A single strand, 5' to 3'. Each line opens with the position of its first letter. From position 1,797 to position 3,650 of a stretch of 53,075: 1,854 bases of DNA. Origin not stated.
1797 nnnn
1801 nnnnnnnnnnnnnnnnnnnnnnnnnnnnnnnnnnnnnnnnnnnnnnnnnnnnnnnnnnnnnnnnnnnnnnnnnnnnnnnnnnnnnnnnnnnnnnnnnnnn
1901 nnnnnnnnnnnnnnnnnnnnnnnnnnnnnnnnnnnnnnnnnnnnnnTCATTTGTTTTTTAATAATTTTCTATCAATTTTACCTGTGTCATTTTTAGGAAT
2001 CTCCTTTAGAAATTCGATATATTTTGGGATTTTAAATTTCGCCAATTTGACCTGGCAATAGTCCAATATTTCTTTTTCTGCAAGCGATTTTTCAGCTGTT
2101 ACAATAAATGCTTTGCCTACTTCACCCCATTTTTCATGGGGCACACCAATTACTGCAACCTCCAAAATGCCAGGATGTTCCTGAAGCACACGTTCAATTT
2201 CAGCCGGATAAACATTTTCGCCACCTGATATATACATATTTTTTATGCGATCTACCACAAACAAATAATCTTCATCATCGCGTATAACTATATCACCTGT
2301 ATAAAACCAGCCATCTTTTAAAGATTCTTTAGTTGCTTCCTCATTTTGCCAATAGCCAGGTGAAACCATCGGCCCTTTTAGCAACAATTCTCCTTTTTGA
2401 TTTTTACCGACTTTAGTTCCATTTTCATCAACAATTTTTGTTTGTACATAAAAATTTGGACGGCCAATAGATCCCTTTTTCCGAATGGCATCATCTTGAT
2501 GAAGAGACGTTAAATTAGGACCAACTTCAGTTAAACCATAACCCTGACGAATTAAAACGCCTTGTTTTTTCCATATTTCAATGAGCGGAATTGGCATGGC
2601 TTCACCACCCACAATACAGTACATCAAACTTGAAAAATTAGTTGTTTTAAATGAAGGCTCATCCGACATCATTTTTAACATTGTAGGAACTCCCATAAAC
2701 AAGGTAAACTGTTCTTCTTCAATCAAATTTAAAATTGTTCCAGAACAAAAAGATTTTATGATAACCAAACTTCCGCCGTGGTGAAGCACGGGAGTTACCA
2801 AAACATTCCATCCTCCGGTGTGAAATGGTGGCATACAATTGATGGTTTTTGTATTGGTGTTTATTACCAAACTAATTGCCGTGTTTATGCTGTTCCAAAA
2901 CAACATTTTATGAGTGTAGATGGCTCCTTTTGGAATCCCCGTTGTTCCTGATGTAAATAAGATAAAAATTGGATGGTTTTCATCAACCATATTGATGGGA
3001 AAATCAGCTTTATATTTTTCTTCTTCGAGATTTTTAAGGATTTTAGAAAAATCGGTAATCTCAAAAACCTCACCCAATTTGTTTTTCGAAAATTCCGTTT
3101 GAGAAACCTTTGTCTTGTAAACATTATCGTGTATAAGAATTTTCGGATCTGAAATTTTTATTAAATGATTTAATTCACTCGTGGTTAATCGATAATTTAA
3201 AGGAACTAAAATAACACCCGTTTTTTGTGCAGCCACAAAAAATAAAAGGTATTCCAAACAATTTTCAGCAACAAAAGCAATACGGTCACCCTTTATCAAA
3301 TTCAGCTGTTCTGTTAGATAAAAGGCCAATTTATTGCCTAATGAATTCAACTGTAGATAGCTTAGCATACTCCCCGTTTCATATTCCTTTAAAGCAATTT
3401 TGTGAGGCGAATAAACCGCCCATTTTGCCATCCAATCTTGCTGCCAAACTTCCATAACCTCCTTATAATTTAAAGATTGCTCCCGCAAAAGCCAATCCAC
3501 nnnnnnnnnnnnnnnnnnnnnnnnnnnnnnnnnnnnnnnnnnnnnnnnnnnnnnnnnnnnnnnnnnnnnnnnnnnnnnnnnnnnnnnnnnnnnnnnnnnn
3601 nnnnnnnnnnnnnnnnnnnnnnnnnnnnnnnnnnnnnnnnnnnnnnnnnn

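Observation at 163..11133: TetR-led, translationally coupled nine-gene cluster mixing outer- and inner-membrane transport with thiolase / FabH-like / CoA-ligase / SDR chemistry and two hydrolases, with no described pathway I can match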

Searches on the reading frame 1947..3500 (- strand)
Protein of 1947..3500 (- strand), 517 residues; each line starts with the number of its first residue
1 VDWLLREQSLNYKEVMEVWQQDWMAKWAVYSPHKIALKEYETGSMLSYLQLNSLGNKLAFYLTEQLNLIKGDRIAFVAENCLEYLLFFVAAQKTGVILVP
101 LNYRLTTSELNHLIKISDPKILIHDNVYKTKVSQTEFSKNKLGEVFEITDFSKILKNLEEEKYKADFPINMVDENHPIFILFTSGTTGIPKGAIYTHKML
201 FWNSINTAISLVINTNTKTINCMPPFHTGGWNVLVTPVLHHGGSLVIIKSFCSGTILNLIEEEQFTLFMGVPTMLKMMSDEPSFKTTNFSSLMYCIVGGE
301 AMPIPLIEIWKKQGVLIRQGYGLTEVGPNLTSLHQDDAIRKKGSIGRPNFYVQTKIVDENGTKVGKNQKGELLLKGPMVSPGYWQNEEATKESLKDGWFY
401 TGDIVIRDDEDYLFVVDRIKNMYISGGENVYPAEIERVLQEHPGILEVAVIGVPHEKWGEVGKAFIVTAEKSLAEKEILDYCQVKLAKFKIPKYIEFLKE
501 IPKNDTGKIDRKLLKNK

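Call 3: search_protein_families(library=pfam, proteins=[window:1947-3500:-])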
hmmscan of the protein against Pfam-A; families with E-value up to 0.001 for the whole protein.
window:1947-3500:- (517 aa): 2 families
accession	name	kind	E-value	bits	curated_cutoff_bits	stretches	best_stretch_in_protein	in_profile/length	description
PF00501.34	AMP-binding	-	2.6e-77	260.7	29.9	1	26-384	3-384/384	AMP-binding enzyme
PF13193.12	AMP-binding_C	-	2.6e-19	70.3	24.5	1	434-508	1-76/76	AMP-binding enzyme C-terminal domain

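Call 4: search_protein_families(library=ncbifam, proteins=[window:1947-3500:-])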
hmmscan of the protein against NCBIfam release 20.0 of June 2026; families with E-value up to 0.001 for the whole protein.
window:1947-3500:- (517 aa): 106 families (the best 25 are shown)
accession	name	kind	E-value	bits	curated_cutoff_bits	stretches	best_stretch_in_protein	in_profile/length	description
NF005307.0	PRK06839.1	equivalog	4.2e-136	454.5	748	1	23-516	7-491/496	o-succinylbenzoate--CoA ligase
NF004837.0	PRK06187.1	subfamily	9e-128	426.8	476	1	22-516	12-520/531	long-chain-fatty-acid--CoA ligase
NF052269.1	Staph_lig_FadD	equivalog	1.9e-120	402.6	650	1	21-515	3-490/499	long-chain-fatty-acid--CoA ligase FadD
NF006182.0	PRK08316.1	subfamily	6.9e-116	387.8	663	1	21-515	14-514/523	fatty acyl-CoA synthetase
NF006572.0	PRK09088.1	equivalog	4.6e-109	365.3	696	1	22-516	5-485/491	acyl-CoA synthetase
NF002966.0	PRK03640.1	equivalog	6.9e-106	354.7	556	1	20-516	4-478/483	o-succinylbenzoate--CoA ligase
NF005676.0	PRK07470.1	equivalog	3.7e-93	313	774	1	24-516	26-527/544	acyl-CoA synthetase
TIGR01923.1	menE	equivalog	1.1e-90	304.7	330.15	1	48-513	2-441/442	o-succinylbenzoate--CoA ligase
NF005702.0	PRK07514.1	subfamily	1.1e-90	304.4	558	1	34-516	19-498/506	malonyl-CoA synthase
NF009233.0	PRK12583.1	subfamily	6.7e-90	302.1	832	2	171-515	197-547/558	fatty acid CoA ligase family protein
NF006523.0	PRK08974.1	equivalog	5.5e-88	295.5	884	2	170-516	201-551/561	long-chain-fatty-acid--CoA ligase FadD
NF005801.1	PRK07656.1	equivalog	1.2e-86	291.4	657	1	66-514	46-499/500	FadD3 family acyl-CoA ligase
NF004797.0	PRK06145.1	equivalog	1.6e-85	287.4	850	1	22-516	6-493/499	acyl-CoA synthetase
NF006181.0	PRK08314.1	subfamily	2.7e-84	283.4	705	2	170-515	199-551/563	long-chain-fatty-acid--CoA ligase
NF005857.1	PRK07786.1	exception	1.5e-83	281.1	733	1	23-514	14-508/513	fatty-acid--CoA ligase FadD5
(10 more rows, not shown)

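Call 24: search_solved_structures(query=window:1947-3500:-, max_evalue=1e-40)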
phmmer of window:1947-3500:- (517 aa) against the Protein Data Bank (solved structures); distinct sequences matched with E-value up to 1e-40: 63 (the best 60 are shown).
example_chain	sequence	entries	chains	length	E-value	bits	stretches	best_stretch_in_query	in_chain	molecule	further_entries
8wev_A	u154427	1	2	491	1.8e-96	327.2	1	22-511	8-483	Feruloyl-CoA Synthetase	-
8weu_A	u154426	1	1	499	1.9e-96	327.1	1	22-511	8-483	Fatty-acyl-CoA synthase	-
3r44_A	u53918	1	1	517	6.7e-94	318.7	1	23-515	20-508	fatty acyl CoA synthetase FADD13 (FATTY-ACYL-CoA SYNTHETASE)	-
5buq_A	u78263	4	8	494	1.5e-70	241.6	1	19-516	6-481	2-succinylbenzoate--CoA ligase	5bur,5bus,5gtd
5x8f_A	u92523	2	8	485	2.8e-70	240.7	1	20-516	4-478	2-succinylbenzoate--CoA ligase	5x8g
8r2q_A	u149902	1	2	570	1.8e-63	218.3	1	46-512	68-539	Probable fatty-acid-CoA ligase FadD5 (Fatty-acid-CoA synthetase) (Fatty-acid-CoA synthase)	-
4gxr_A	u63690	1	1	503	4.2e-63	217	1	31-515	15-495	Malonyl CoA synthetase, Benzoate-CoA ligase Chimeric protein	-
4fuq_A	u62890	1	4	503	5.9e-63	216.6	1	31-515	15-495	Malonyl CoA synthetase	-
6k4c_A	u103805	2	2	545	1.2e-62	215.5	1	30-515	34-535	Ancestral luciferase AncLamp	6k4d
4gxq_A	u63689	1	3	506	2e-62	214.8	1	31-515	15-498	Malonyl CoA synthetase, Benzoate-CoA ligase Chimeric protein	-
4fut_A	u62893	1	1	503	4e-62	213.8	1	31-515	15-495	Malonyl CoA synthetase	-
1ult_A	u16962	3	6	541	1.8e-60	208.4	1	47-515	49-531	long chain fatty acid-CoA ligase | long-chain-fatty-acid-CoA synthetase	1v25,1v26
7kyd_A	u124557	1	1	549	1.4e-59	205.5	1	58-515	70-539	Long-chain fatty-acyl-CoA synthetase CG6178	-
8ivi_A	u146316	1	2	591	1.1e-58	202.5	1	174-514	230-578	Medium/long-chain-fatty-acid--CoA ligase FadD8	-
5zrn_A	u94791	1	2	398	6.3e-57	196.7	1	23-419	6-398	Long-chain-fatty-acid--CoA ligase FadD13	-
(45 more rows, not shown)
